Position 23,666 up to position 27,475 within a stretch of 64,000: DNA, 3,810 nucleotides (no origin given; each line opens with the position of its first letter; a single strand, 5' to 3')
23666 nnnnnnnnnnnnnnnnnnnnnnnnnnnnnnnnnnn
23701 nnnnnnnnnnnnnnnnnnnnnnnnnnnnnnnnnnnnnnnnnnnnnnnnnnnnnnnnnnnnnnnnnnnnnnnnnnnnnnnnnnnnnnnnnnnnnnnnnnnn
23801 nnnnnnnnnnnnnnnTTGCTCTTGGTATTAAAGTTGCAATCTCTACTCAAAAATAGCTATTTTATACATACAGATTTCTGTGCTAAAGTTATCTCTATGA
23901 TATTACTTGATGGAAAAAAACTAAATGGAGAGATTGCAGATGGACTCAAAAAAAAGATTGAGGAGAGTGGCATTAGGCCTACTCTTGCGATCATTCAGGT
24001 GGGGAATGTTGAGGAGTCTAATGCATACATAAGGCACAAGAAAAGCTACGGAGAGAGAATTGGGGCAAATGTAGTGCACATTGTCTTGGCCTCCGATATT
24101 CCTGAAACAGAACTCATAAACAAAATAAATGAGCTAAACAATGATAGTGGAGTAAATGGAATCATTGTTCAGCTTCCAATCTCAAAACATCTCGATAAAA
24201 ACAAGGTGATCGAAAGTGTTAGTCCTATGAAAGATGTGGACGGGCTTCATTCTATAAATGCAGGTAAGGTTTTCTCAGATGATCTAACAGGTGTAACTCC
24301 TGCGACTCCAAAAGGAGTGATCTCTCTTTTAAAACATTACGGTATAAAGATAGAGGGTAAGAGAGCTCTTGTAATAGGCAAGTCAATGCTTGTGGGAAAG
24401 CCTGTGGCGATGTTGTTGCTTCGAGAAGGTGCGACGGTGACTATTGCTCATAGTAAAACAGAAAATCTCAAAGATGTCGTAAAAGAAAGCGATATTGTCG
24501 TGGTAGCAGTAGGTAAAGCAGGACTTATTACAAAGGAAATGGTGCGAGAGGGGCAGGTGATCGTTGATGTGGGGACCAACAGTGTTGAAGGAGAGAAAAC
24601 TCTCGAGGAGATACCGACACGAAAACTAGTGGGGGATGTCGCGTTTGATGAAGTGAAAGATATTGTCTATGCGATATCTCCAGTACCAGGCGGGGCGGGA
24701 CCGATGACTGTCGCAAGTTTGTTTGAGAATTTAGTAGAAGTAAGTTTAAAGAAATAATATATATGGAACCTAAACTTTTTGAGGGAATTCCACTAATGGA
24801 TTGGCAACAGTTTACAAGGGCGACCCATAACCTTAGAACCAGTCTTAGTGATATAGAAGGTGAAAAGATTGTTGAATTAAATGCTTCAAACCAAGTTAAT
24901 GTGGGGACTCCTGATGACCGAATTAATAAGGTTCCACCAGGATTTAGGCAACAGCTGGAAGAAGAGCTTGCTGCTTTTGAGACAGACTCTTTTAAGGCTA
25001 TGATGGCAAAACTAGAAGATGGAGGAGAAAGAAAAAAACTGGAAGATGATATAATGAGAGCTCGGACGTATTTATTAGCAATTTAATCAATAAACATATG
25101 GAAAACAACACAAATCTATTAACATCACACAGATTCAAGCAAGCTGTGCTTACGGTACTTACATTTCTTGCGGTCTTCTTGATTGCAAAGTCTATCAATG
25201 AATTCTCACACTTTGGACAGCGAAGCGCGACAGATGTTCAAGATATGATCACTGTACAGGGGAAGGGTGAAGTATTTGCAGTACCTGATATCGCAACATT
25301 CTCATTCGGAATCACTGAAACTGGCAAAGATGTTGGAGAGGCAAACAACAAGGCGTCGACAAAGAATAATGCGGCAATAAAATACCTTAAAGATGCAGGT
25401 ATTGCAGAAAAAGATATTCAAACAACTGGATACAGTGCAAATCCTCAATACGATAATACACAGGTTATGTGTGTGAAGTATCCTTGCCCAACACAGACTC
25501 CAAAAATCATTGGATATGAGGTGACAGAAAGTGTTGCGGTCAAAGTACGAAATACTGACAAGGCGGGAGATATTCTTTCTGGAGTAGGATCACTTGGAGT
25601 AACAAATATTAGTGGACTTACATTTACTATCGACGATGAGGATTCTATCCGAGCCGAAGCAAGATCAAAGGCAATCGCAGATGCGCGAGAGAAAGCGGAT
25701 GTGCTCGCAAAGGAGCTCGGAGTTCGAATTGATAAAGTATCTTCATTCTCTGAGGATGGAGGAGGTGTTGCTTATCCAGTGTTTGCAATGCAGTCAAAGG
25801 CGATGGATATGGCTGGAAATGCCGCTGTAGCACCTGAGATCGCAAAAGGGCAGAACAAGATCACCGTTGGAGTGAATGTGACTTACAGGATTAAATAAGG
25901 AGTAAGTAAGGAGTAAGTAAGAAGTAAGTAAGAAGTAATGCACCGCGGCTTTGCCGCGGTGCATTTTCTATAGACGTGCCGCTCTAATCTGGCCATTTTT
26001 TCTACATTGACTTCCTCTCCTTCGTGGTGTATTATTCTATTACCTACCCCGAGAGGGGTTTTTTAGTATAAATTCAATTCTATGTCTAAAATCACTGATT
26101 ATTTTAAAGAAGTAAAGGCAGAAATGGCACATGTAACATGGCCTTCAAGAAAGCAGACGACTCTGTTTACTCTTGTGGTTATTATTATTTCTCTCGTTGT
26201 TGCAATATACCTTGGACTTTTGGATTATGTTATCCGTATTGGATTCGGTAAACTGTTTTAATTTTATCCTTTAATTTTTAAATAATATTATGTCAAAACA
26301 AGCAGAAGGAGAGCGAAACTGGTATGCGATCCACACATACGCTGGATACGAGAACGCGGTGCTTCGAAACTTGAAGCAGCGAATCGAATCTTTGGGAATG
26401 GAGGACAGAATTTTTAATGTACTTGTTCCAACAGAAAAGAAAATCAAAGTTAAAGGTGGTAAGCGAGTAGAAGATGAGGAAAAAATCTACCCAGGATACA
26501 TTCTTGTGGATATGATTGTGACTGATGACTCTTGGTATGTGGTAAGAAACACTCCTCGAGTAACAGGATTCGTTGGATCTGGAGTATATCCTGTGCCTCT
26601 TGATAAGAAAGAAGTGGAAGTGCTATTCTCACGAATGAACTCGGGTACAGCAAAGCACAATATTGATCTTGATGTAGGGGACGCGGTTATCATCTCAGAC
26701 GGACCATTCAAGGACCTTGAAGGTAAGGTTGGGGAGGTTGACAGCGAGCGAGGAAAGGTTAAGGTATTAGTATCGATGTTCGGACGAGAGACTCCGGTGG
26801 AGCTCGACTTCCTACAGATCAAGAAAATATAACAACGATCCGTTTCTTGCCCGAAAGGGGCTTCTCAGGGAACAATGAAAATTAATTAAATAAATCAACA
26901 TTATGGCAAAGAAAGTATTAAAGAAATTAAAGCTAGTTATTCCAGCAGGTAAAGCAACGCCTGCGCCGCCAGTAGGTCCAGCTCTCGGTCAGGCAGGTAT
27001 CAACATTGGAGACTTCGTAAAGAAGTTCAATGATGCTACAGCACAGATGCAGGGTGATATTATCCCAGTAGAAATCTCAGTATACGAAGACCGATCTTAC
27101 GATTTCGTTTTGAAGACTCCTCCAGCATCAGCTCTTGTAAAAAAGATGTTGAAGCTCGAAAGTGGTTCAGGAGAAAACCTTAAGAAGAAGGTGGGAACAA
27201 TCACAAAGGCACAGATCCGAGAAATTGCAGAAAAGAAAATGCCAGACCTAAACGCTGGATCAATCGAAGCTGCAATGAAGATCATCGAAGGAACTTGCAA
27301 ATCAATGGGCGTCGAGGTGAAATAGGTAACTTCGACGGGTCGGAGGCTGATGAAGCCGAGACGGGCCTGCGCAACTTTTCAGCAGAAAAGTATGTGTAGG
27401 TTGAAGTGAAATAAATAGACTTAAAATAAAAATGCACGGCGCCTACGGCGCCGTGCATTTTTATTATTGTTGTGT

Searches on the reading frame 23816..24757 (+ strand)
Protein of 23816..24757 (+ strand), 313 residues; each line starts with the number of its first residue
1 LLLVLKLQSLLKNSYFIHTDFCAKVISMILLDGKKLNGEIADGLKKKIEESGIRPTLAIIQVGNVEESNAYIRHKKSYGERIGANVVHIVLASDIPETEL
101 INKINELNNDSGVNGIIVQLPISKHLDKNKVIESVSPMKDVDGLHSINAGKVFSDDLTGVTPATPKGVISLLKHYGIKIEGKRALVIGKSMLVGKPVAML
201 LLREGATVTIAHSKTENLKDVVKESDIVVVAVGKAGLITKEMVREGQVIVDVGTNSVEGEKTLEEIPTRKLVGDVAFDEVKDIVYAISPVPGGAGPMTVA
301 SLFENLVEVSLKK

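Call 3: search_protein_families(library=pfam, proteins=[window:23816-24757:+], max_evalue=0.1)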
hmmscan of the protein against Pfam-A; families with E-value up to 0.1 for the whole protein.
window:23816-24757:+ (313 aa): 7 families
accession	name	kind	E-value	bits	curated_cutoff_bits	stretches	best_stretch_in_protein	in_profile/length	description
PF02882.25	THF_DHG_CYH_C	-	2.7e-58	196.2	27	1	145-310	1-156/160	Tetrahydrofolate dehydrogenase/cyclohydrolase, NAD(P)-binding domain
PF00763.28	THF_DHG_CYH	-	1.8e-32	112.5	32.8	1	31-142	1-115/115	Tetrahydrofolate dehydrogenase/cyclohydrolase, catalytic domain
PF00106.31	adh_short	-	0.0014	18.6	26.6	0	182-224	1-43/195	short chain dehydrogenase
PF01262.27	AlaDh_PNT_C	-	0.0038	17.1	23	1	205-255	72-131/214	Alanine dehydrogenase/PNT, C-terminal domain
PF03435.24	Sacchrp_dh_NADP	-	0.007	17.1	25.1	1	186-257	3-80/129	Saccharopine dehydrogenase NADP binding domain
PF00670.27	AdoHcyase_NAD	-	0.056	14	27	0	214-254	68-111/162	S-adenosyl-L-homocysteine hydrolase, NAD binding domain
PF01488.26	Shikimate_DH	-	0.087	13.3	24.3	0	209-247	60-99/138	Shikimate / quinate 5-dehydrogenase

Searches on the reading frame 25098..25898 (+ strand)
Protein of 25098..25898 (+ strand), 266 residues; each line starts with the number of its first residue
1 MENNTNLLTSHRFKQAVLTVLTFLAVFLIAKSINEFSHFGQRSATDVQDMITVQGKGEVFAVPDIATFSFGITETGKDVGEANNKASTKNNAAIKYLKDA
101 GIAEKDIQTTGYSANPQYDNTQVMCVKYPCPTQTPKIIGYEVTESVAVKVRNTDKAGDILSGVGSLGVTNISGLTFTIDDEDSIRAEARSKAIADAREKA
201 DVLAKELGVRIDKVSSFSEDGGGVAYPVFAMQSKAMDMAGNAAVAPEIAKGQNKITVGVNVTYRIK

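Call 86: search_protein_families(library=pfam, proteins=[window:25098-25898:+], max_evalue=0.01)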
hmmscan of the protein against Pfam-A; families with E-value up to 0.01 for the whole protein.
window:25098-25898:+ (266 aa): 1 family
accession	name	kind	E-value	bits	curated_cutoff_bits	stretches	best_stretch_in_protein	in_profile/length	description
PF04402.19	SIMPL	-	1.1e-55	189.5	25.2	1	51-263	1-205/205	Protein of unknown function (DUF541)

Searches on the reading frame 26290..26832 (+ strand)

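Call 86: search_protein_families(library=pfam, proteins=[window:26290-26832:+], max_evalue=0.01)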
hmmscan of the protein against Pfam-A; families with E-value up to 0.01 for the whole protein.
window:26290-26832:+ (180 aa): 3 families
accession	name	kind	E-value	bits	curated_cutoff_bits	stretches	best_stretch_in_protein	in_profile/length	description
PF02357.24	NusG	-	7.8e-27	94.1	22.2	1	10-111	2-91/93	Transcription termination factor nusG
PF00467.35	KOW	-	1e-05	25.6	22.3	1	129-159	1-29/32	KOW motif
PF23284.2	KOW2_Spt5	-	0.003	17.8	28.9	1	130-179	2-49/50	Transcription elongation factor SPT5, second KOW domain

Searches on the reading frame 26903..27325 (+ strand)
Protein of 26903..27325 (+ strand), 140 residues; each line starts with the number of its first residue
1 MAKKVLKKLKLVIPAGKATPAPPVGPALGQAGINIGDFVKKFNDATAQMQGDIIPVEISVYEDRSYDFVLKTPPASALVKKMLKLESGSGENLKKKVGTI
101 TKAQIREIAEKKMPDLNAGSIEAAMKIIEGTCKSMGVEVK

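Call 95: search_protein_families(library=pfam, proteins=[window:26903-27325:+], max_evalue=0.001)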
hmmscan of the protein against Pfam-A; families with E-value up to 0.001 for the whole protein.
window:26903-27325:+ (140 aa): 2 families
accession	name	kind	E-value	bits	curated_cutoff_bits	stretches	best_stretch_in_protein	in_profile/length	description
PF00298.24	Ribosomal_L11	-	5.2e-28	97.7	21.4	1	71-139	1-69/69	Ribosomal protein L11, RNA binding domain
PF03946.19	Ribosomal_L11_N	-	7.6e-28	96.5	32.9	1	9-66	1-58/58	Ribosomal protein L11, N-terminal domain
